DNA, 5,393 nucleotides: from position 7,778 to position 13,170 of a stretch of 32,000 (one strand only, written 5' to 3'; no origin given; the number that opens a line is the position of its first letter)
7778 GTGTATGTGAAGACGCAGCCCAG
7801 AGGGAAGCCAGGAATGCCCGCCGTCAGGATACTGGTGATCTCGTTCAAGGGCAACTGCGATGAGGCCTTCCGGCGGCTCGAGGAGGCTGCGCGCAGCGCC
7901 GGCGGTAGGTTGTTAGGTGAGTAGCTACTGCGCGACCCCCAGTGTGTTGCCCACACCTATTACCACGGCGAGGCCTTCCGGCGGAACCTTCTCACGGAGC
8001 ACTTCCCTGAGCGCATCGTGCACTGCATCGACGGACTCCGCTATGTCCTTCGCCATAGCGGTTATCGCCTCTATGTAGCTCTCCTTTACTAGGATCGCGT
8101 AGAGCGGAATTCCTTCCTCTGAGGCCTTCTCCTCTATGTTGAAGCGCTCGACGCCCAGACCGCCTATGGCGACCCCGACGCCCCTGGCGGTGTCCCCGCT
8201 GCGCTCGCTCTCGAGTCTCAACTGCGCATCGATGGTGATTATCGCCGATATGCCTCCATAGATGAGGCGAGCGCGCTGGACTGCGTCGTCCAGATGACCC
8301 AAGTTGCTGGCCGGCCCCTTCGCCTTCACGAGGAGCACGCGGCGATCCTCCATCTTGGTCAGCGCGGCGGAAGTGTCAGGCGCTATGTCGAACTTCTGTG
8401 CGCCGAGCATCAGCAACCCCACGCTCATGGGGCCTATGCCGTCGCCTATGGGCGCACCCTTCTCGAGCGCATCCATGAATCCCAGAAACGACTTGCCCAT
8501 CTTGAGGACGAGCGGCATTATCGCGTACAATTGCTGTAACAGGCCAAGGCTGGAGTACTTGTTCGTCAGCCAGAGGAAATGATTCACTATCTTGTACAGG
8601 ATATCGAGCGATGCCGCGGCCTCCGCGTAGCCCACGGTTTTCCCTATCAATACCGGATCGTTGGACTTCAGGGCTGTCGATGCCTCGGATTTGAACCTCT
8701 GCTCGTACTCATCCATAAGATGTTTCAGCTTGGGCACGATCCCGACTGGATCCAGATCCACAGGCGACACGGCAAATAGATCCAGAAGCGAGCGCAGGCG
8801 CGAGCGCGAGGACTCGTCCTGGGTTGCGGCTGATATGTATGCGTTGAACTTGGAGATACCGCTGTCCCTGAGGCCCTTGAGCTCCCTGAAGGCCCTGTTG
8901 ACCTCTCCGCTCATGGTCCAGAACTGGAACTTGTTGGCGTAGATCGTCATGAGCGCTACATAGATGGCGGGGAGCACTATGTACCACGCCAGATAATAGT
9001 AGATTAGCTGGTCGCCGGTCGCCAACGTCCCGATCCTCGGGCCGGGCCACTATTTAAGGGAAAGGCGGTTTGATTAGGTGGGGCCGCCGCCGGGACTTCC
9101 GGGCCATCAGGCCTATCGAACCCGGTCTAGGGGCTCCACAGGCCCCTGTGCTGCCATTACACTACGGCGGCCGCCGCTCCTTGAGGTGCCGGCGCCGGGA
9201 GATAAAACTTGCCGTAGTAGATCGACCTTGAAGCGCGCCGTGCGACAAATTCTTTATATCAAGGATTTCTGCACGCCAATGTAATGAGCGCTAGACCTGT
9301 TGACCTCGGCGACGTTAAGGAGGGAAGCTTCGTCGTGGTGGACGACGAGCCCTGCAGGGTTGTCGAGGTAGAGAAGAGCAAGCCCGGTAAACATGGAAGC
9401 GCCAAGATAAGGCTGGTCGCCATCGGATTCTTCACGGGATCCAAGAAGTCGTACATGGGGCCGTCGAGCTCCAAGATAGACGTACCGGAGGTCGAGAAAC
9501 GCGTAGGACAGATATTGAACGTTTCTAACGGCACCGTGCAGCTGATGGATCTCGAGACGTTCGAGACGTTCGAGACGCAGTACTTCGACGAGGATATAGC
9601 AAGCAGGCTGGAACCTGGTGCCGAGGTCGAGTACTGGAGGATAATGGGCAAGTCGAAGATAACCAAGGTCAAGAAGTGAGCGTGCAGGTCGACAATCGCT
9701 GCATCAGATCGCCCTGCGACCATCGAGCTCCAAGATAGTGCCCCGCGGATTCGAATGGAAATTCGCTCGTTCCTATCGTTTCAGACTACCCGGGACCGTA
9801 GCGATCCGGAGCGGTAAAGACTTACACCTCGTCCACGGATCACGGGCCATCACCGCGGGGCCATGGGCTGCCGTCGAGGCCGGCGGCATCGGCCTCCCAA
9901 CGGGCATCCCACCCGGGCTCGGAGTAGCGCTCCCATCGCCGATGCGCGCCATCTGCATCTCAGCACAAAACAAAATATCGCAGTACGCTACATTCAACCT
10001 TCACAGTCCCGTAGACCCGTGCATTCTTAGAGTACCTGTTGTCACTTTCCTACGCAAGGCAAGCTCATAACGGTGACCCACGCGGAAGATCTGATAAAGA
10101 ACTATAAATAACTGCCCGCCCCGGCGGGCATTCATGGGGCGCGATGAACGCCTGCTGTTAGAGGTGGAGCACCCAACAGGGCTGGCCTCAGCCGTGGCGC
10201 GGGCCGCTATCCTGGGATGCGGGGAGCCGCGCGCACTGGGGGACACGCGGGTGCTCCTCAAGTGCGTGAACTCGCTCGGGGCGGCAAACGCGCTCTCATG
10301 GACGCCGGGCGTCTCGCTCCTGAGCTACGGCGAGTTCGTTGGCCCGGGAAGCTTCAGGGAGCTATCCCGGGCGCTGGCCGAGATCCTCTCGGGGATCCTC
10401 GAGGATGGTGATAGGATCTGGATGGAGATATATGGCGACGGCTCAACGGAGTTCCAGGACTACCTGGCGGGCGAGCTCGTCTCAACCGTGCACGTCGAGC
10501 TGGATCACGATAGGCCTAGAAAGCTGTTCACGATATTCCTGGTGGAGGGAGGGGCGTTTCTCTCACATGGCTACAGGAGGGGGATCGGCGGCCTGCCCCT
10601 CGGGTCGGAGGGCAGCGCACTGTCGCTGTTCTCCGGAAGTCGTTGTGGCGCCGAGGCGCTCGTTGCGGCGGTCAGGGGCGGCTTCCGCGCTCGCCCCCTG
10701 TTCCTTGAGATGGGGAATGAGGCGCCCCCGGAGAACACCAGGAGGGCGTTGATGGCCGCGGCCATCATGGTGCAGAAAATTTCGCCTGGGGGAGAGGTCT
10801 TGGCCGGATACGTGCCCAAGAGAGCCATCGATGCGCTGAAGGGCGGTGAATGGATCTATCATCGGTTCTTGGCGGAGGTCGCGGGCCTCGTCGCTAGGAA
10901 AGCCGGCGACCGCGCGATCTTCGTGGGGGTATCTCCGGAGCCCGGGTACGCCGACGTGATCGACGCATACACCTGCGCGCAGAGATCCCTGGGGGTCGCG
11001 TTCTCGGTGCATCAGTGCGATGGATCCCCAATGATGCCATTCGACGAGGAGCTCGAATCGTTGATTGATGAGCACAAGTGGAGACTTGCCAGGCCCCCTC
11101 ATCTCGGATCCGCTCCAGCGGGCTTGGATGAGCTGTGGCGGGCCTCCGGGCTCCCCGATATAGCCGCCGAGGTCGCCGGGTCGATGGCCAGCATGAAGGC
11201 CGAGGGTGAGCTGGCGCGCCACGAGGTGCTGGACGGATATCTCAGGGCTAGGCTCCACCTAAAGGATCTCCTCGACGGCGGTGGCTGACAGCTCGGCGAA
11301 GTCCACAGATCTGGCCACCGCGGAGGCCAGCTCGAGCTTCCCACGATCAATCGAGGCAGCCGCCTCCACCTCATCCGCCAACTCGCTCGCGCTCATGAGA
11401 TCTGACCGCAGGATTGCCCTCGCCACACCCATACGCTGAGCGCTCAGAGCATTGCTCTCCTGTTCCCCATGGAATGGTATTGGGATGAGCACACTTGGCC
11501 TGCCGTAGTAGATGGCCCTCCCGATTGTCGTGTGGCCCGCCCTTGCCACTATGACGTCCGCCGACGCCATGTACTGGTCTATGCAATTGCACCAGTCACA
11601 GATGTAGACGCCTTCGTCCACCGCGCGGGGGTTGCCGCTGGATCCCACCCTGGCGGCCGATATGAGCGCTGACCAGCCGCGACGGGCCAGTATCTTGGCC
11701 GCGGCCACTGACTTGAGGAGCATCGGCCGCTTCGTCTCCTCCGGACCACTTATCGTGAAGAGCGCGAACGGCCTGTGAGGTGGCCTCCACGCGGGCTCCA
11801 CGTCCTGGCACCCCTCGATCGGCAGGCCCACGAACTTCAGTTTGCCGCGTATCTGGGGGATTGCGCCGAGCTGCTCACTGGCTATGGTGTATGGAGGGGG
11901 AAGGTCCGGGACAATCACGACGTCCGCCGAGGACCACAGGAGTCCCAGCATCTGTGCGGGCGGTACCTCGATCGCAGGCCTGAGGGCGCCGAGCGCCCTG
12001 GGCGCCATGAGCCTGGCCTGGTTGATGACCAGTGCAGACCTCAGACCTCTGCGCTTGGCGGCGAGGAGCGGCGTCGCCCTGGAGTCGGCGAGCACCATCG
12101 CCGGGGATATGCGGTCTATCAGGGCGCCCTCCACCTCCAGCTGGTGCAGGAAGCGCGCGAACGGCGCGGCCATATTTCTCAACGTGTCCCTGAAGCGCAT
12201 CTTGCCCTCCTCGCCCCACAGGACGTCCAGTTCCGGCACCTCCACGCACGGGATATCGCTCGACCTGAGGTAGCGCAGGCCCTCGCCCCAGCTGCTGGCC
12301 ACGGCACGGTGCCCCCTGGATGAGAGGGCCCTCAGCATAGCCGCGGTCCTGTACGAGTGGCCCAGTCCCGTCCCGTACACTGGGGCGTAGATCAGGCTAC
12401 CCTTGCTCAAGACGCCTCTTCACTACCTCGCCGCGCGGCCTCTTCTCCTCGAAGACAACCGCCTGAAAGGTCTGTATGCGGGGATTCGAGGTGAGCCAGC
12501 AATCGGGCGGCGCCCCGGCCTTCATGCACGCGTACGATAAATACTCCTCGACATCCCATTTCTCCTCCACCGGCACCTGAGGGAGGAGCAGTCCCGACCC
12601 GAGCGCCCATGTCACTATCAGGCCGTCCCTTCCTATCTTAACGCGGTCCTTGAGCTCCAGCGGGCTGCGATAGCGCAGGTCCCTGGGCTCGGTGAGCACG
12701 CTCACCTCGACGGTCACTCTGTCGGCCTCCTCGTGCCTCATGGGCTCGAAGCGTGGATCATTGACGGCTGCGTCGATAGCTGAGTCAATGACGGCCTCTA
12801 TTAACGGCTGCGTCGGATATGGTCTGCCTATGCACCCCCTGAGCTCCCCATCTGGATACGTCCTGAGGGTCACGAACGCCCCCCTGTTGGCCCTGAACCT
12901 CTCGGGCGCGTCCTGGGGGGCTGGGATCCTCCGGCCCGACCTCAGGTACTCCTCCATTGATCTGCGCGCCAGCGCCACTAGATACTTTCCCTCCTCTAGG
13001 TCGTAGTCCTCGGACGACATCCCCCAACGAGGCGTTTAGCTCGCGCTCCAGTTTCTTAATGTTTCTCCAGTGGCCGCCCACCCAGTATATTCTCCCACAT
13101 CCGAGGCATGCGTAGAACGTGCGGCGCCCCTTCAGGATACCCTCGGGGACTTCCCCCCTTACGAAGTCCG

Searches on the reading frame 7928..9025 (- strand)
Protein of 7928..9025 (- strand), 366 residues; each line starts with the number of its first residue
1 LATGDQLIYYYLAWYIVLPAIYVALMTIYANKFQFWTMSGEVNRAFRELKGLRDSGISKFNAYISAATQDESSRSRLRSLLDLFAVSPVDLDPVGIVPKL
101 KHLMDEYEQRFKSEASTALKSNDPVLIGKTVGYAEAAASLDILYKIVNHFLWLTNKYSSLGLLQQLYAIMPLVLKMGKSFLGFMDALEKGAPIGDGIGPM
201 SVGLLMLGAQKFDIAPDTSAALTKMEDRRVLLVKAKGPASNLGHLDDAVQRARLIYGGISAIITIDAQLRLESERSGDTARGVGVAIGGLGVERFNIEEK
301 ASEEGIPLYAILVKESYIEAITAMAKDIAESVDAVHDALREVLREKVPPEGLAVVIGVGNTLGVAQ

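Call 20: search_protein_families(library=pfam, proteins=[window:7928-9025:-], max_evalue=0.00001)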
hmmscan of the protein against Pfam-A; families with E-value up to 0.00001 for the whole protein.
window:7928-9025:- (366 aa): 2 families
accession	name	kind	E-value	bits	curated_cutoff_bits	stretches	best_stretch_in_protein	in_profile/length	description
PF23542.1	DUF1512_C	-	5.5e-54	183.2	25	1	193-365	1-175/175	Domain of unknown function (DUF1512) C-terminal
PF07431.17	DUF1512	-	1.1e-35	123.3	25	1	10-184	3-172/177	Protein of unknown function (DUF1512) N-terminal domain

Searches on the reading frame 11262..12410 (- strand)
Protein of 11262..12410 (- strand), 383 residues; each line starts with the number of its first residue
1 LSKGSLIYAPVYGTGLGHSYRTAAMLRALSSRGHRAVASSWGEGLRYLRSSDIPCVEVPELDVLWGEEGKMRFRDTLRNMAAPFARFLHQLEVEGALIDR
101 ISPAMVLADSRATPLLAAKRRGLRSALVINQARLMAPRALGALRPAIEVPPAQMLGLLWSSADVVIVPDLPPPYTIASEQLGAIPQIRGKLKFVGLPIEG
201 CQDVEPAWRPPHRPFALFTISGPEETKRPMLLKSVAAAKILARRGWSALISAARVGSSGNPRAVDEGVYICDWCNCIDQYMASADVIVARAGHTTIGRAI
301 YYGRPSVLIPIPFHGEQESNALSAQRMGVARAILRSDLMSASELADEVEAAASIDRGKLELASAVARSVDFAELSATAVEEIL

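Call 20: search_protein_families(library=pfam, proteins=[window:11262-12410:-], max_evalue=0.00001)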
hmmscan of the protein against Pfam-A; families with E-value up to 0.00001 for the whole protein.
window:11262-12410:- (383 aa): 2 families
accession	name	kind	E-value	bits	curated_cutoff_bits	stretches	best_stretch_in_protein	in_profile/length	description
PF04101.22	Glyco_tran_28_C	-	3.7e-12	47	22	1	272-352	60-141/166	Glycosyltransferase family 28 C-terminal domain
PF13528.12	Glyco_trans_1_3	-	2.2e-11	43.9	25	0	10-134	6-127/322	Glycosyl transferase family 1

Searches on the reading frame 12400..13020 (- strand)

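Call 20: search_protein_families(library=pfam, proteins=[window:12400-13020:-], max_evalue=0.00001)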
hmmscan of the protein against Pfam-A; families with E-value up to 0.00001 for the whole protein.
window:12400-13020:- (207 aa): 1 family
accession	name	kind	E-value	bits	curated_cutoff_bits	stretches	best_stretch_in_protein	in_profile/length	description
PF01871.22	AMMECR1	-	7.5e-53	178.9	25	1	15-190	1-168/168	AMMECR1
